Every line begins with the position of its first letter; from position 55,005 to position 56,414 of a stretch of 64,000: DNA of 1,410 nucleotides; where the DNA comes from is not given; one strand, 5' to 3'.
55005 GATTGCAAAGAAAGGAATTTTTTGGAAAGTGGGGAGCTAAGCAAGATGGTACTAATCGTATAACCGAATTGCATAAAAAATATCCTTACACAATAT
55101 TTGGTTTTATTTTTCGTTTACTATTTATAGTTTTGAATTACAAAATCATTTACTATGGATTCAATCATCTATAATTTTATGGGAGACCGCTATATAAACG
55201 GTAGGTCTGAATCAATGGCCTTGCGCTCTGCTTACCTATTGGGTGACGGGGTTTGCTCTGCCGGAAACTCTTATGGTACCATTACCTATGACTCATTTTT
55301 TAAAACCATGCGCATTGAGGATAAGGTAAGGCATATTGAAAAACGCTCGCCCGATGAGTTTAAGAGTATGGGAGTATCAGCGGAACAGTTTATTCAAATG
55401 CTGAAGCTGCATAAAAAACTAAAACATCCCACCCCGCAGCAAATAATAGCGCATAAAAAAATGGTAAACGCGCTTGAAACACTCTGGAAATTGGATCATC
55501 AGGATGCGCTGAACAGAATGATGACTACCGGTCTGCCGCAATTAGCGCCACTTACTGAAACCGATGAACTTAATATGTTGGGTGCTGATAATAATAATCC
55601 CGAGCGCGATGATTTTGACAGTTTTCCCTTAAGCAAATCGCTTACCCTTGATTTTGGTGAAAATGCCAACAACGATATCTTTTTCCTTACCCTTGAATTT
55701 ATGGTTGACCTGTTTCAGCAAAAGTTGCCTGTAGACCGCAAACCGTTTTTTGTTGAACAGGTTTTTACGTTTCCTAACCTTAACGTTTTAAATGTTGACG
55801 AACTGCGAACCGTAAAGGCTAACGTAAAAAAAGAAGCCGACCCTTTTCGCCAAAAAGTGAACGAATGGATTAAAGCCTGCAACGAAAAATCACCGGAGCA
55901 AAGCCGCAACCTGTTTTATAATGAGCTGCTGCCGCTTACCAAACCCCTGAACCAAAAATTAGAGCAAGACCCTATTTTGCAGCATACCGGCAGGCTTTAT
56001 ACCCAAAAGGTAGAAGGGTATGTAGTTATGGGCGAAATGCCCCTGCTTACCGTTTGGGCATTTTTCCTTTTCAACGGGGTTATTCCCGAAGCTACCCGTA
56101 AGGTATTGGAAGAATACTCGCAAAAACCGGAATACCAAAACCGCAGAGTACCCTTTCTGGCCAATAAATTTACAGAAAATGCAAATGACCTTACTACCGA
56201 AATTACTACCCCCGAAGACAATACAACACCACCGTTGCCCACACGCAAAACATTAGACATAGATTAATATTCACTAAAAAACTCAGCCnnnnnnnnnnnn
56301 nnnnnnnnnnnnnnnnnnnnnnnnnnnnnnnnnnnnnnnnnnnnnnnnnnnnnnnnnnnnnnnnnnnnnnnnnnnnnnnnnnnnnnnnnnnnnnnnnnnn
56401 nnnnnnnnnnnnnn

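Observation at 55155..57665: Candidate novel system: orphan 370-aa protein plus a Regnase/Zc3h12a-like NYN RNase in a two-gene operon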

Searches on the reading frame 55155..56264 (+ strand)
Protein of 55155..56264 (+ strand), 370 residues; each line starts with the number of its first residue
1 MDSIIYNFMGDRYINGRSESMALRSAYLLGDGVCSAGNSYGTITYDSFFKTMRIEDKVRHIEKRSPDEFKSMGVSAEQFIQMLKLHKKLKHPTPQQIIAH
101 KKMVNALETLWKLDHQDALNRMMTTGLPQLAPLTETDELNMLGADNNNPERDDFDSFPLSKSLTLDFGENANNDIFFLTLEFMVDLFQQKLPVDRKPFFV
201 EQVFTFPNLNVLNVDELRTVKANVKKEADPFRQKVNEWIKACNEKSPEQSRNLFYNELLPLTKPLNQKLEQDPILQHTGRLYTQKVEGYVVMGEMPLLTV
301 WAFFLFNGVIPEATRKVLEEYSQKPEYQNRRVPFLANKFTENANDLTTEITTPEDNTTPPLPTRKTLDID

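Call 3: search_protein_families(library=pfam, proteins=[window:55155-56264:+], max_evalue=1)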
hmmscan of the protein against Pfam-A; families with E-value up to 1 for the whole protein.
window:55155-56264:+ (370 aa): 1 family
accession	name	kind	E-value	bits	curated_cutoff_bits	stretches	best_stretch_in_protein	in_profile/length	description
PF17316.7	Perilipin_2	-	0.0025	17.8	30.1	1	229-271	113-156/253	Perilipin protein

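Call 4: search_protein_families(library=ncbifam, proteins=[window:55155-56264:+], max_evalue=1)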
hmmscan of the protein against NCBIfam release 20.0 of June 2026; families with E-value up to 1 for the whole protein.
window:55155-56264:+ (370 aa): 0 families

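Call 5: search_protein_families(library=padloc, proteins=[window:55155-56264:+], max_evalue=1)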
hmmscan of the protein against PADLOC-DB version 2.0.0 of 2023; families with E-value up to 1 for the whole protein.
window:55155-56264:+ (370 aa): 1 family
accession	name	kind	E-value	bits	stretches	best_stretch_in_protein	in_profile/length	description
PDLC04586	PDC-M33C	-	0.019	12.4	1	208-247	2-42/247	-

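Call 7: find_homologous_proteins(query=window:55155-56264:+)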
Query window:55155-56264:+ (370 aa): 3 proteins with E <= 0.001 among 1595 candidates.
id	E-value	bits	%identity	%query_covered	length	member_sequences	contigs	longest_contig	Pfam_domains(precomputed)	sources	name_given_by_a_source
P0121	1.4e-242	822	100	98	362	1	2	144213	-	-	-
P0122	1.2e-103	365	46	100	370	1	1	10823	-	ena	-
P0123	1.7e-100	355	45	100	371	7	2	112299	-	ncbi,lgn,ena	-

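Call 17: search_solved_structures(query=A2, max_evalue=10, show_alignments=2)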
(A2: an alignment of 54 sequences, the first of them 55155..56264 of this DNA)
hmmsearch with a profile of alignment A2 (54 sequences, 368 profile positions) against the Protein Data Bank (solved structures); distinct sequences matched with E-value up to 10: 15.
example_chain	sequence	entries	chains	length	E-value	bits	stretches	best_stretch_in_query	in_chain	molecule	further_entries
6clz_B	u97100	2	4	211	0.03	16.5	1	226-283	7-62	Apolipoprotein A-I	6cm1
7kjr_C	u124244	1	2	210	0.049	15.8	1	222-283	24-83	Apolipoprotein A-I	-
8eqs_C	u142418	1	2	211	0.049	15.8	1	222-283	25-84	Apolipoprotein A-I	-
2n5e_A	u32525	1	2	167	0.05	15.8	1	225-283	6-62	Apolipoprotein A-I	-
6pts_A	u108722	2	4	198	0.059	15.5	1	224-284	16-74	Apolipoprotein A-I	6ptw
4v6m_A0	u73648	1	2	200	0.06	15.5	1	224-284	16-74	Apolipoprotein A-I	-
2msc_A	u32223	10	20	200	0.061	15.5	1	224-284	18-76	Apolipoprotein A-I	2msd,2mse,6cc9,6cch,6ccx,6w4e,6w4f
1av1_A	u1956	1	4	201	0.061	15.5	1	224-284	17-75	APOLIPOPROTEIN A-I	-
3k2s_A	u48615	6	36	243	0.11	14.6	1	224-283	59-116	Apolipoprotein A-I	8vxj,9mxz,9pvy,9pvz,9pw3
3r2p_A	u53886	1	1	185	0.12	14.6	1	224-283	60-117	Apolipoprotein A-I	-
2lem_A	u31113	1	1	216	0.53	12.4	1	231-288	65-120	Apolipoprotein A-I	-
7bl5_8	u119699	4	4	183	0.73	11.9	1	77-117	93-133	UPF0307 protein YjgA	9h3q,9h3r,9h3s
1a32_A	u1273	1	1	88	1.1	11.4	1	52-126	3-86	RIBOSOMAL PROTEIN S15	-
3s84_A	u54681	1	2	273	1.5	10.9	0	225-278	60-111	Apolipoprotein A-IV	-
1wt6_A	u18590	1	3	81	1.7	10.7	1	224-273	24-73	Myotonin-protein kinase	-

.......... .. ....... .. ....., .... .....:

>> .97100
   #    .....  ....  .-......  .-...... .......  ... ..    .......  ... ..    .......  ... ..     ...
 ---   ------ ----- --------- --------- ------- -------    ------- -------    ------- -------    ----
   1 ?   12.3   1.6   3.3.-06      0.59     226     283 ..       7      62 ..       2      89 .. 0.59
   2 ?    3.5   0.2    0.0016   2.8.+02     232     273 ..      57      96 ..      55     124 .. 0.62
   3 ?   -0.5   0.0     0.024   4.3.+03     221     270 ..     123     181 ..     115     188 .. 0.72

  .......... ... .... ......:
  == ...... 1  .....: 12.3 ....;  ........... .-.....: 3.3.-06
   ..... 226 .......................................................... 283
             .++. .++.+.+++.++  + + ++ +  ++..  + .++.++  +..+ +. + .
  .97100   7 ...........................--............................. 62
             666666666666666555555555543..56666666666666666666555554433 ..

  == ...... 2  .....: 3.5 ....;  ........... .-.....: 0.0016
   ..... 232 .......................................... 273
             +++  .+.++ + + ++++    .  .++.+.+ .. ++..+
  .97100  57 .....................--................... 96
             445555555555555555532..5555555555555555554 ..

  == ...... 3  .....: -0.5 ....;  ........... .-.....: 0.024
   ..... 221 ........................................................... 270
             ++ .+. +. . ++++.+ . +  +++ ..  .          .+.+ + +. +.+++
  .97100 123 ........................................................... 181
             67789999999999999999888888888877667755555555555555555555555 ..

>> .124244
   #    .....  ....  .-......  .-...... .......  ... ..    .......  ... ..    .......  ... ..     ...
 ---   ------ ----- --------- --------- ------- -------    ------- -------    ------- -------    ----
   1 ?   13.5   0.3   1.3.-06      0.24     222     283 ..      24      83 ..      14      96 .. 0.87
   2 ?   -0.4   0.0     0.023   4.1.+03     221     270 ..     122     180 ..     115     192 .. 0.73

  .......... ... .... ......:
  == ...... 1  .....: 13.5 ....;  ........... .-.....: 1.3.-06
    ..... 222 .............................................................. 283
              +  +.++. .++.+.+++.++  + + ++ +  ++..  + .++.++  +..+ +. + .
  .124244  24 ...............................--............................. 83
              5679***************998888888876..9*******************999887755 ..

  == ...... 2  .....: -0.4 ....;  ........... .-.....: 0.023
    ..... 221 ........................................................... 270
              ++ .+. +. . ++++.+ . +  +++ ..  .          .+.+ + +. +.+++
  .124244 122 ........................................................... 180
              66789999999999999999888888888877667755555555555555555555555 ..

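Call 19: search_protein_families(library=pfam, alignment_id=A2, max_evalue=0.01)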
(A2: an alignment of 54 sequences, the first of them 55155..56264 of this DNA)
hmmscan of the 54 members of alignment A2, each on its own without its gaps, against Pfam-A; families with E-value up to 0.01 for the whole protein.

A. member 1, window:55155-56264:+ (370 aa): 1 family
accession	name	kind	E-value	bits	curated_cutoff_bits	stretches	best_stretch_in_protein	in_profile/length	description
PF17316.7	Perilipin_2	-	0.0025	17.8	30.1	1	229-271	113-156/253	Perilipin protein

B. families by the number of members that match (of 54 scanned): 4 families
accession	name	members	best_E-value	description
PF17316.7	Perilipin_2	1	0.0025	Perilipin protein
PF11887.13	Mce4_CUP1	1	0.0066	Cholesterol uptake porter CUP1 of Mce4, putative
PF06648.16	AcMNPV_Ac75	1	0.007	Autographa californica nuclear polyhedrosis virus (AcMNPV), Ac75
PF25683.1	URGCP_GTPase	1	0.0093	URGCP-like GTPase domain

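Call 20: find_homologous_proteins(query=A2, max_evalue=0.00001)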
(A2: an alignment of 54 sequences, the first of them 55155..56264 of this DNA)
Query A2 (54 sequences) (370 aa, profile of the alignment): 8 proteins with E <= 0.00001 among 5200 candidates.
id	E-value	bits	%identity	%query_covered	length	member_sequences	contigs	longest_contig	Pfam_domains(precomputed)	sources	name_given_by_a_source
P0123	2.7e-105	370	45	100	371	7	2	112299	-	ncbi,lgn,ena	-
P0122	9.3e-104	365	46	100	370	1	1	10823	-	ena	-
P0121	4.7e-102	360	100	98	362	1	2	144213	-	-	-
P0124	3.3e-58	216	30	13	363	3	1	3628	-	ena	-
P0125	1.4e-57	213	39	10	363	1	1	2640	-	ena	-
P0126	8.2e-54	201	36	4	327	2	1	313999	-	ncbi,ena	-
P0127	6.5e-46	175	29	9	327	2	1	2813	-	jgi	jgi:hypothetical protein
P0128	7.1e-42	162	29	9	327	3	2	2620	-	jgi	jgi:hypothetical protein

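Call 34: predict_structure(alignment_id=A3)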
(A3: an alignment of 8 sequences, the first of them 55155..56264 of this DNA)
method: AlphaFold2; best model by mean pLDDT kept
length: 370 residues; sequences in the alignment: 8
mean_pLDDT: 53.9   pTM: 0.51
mean pLDDT of the five models: 53.9, 48.9, 45.6, 38.8, 36.7
residues with pLDDT >= 90: 6; 70-90: 88; 50-70: 128; < 50: 148
segments of 3 or more residues with pLDDT < 50: 1-20, 30-53, 114-182, 283-286, 341-370
pLDDT, mean of each block of 10 residues (from residue 1): 35 41 56 34 32 51 57 57 55 59 58 46 34 29 26 26 25 30 60 71 69 65 80 78 81 91 86 74 54 75 63 64 74 65 34 29 29
secondary structure, 60 per line:
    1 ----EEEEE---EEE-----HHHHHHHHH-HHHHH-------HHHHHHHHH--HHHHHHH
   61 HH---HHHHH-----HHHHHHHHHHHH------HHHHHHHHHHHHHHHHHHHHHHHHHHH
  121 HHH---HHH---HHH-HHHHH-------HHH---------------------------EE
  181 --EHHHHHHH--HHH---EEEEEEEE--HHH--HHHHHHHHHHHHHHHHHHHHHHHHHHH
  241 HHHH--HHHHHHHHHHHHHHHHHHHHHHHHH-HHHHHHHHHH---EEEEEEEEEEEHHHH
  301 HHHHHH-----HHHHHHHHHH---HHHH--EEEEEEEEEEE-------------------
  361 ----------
elements in order: E5-9 E13-15 H21-29 H31-35 H43-51 H54-62 H66-70 H76-87 H94-123 H137-141 H184-190 E199-206 H214-244 H247-271 H273-282 E286-296 H297-306 H312-321 H325-328 E331-341

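Call 36: search_protein_families(library=phrogs, proteins=[window:55155-56264:+], max_evalue=0.1)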
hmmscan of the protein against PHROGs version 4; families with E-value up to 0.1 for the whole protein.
window:55155-56264:+ (370 aa): 1 family
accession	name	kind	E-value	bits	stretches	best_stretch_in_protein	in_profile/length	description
phrog_33737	-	unknown function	0.0061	18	0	303-339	53-89/99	-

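Call 38: fold_search(model_id=the predicted structure, library=pdb)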
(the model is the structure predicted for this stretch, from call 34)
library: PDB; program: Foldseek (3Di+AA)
matches with E <= 10: 52; with E <= 0.001: 0
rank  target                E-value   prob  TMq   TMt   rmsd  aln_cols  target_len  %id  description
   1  6rcu_A                2.3e+00  0.03  0.15  0.17  24.3       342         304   11  PfRH5 bound to monoclonal antibodies R5.004 and R5.016 (released 2019-06-26)
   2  9bif_T                2.4e+00  0.05  0.10  0.17   7.4        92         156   14  Fab B11-OspCA complex (released 2024-11-20)
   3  4dci_B                2.7e+00  0.01  0.07  0.14  22.9       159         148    9  Crystal structure of unknown funciton protein from Synechococcus sp. WH 8102 (released 2012-02-01)
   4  4dci_A                3.0e+00  0.01  0.06  0.13  24.1       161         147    9  Crystal structure of unknown funciton protein from Synechococcus sp. WH 8102 (released 2012-02-01)
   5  9qbm_B                3.4e+00  0.02  0.08  0.13  15.0       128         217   15  X-ray structure of the drug binding domain of AlbA in complex with the KMR-04-177 compound of the pyrrolobenzodiazepin (released 2026-03-11)
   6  4isd_D                3.5e+00  0.04  0.08  0.14  12.2       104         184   12  Crystal structure of GLUTATHIONE TRANSFERASE homolog from BURKHOLDERIA GL BGR1, TARGET EFI-501803, with bound glutathi (released 2013-02-13)
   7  4u1g_D                3.8e+00  0.02  0.14  0.17  22.2       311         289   10  Plasmodium falciparum reticulocyte-binding protein homologue 5 (PfRH5) bound to monoclonal antibody QA1 (released 2014-08-13)
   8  9a4r_A                4.0e+00  0.01  0.10  0.13  26.7       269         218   11  Integrative model of RPSH-RPOB by crosslinking MS and deep learning (released 2024-09-18)
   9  9qbm_A                4.2e+00  0.05  0.12  0.17  14.6       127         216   16  X-ray structure of the drug binding domain of AlbA in complex with the KMR-04-177 compound of the pyrrolobenzodiazepin (released 2026-03-11)
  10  6z1p_Bi               4.2e+00  0.00  0.07  0.05  42.9       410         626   13  Structure of the mitochondrial ribosome from Tetrahymena thermophila (released 2020-06-24)
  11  8oi5_AI               4.4e+00  0.05  0.13  0.28  22.4       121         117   12  Crystal structure of the Candida albicans 80S ribosome in complex with Paromomycin (2mM) (released 2024-10-09)
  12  7bgn_D                4.7e+00  0.11  0.11  0.20   9.2        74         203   14  Crystal structure of MtHISN2-AMP complex, a bifunctional enzyme from the histidine biosynthetic pathway (released 2021-05-19)
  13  4nqi_D                4.7e+00  0.06  0.12  0.18  31.9       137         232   13  Structure of the N-terminal I-BAR domain (1-259) of D.Discoideum IBARa (released 2014-02-05)
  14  6hai_A                5.0e+00  0.02  0.08  0.13  13.3       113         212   18  AlbAM131A mutant in complex with albicidin , albicidin resistance protein (released 2018-11-21)
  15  7pnt_G                5.0e+00  0.01  0.07  0.08  25.5       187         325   10  Assembly intermediate of mouse mitochondrial ribosome small subunit without mS37 in complex with RbfA and Tfb1m (released 2022-06-15)
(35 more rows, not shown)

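Call 57: find_related_loci(query=A7, collection=metagenome_contigs, flank=6000)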
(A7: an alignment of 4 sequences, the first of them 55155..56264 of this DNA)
Query A7 (370 aa) in metagenome_contigs; peptide patterns used: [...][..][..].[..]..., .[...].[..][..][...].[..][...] (x = any residue, [..] = any of these).
600 stretches matched a pattern, but none encodes a relative of the query by tblastn (E <= 1e-3).

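Call 58: find_encoding_contigs(protein=P0124, flank=6000, max_places=4)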
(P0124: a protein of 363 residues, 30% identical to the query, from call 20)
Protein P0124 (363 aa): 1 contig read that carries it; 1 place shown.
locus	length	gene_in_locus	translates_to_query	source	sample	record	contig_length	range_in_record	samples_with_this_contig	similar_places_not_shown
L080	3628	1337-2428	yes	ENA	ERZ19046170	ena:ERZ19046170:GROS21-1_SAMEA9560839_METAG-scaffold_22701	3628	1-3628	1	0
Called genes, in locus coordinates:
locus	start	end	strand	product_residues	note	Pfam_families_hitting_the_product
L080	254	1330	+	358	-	-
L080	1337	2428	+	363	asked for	-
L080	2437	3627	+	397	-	?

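Call 59: find_encoding_contigs(protein=P0127, flank=6000, max_places=4)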
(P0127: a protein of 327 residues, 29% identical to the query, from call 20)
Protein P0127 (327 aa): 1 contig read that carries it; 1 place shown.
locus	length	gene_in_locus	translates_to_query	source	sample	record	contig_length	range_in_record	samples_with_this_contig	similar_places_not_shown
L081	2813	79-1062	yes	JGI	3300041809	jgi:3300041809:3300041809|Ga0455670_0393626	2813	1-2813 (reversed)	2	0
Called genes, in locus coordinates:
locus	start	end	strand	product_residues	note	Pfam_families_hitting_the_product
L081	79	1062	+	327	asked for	-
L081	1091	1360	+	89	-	-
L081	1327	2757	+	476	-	PF11977:RNase_Zc3h12a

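Call 60: find_encoding_contigs(protein=P0122, flank=8000, max_places=4)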
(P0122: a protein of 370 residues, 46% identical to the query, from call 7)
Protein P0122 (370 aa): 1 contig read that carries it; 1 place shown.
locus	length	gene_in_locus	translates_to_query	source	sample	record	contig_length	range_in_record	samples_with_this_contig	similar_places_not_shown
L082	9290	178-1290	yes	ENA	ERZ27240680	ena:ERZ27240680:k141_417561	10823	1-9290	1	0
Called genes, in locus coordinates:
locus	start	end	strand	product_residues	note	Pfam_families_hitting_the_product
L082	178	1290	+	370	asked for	-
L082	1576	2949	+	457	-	PF11977:RNase_Zc3h12a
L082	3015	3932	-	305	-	PF22669:Exo_endo_phos2, PF03372:Exo_endo_phos (faint)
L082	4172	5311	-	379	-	PF00278:Orn_DAP_Arg_deC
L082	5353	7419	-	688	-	PF13089:PP_kinase_N, PF02503:PP_kinase, PF17941:PP_kinase_C_1, PF13091:PLDc_2 (weak), PF13090:PP_kinase_C, PF13091:PLDc_2 (weak)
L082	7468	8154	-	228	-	PF01863:YgjP-like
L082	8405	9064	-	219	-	PF16584:LolA_2 (weak), PF03548:LolA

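Call 74: search_protein_families(library=padloc, alignment_id=A2, max_evalue=0.05)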
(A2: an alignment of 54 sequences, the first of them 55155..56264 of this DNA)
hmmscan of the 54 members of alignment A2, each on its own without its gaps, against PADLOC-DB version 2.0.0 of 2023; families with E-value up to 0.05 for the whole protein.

A. member 1, window:55155-56264:+ (370 aa): 1 family
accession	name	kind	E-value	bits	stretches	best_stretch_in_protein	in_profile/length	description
PDLC04586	PDC-M33C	-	0.019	12.4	1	208-247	2-42/247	-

B. families by the number of members that match (of 54 scanned): 7 families
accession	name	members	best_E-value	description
PDLC04586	PDC-M33C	2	0.011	-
PDLC03538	REase_II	1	0.0031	Type II restriction enzyme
PDLC00965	Cas8a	1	0.0093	"CRISPR-associated protein Cas8a1/Csx13, MYXAN subtype, C-terminal region"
PDLC00381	SduA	1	0.0095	DUF4263 domain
PDLC02730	PbeC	1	0.011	PbeC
PDLC04755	PDC-M64B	1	0.012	-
PDLC01879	CARF3--CARF_TM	1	0.017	-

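Call 75: search_protein_representatives(alignment_id=A3)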
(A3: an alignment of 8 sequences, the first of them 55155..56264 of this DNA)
Query: 8 sequences, 363 profile positions. Proteins with E-value up to 0.001 (for the whole library): 410; up to 1e-10: 213; up to 1e-30: 28. The best 150 are listed.
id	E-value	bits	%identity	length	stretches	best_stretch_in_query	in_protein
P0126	1.0e-160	551.3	-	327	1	37-363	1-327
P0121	1.4e-132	458.7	-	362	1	10-363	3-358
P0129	2.0e-86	306.9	-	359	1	1-361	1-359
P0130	2.9e-75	270.2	-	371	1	1-363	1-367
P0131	1.6e-64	234.8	-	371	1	1-351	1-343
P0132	6.7e-57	209.8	-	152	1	1-150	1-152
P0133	6.9e-51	190.0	-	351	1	1-354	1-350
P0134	3.3e-47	177.9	-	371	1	1-347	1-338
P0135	3.1e-46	174.7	-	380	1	1-359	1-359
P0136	5.6e-42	160.7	-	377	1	1-346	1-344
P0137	7.3e-42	160.3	-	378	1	1-357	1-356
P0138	3.4e-41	158.1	-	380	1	1-361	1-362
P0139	3.8e-41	157.9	-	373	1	1-349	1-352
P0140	7.5e-39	150.4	-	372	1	1-360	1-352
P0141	1.3e-37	146.4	-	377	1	1-355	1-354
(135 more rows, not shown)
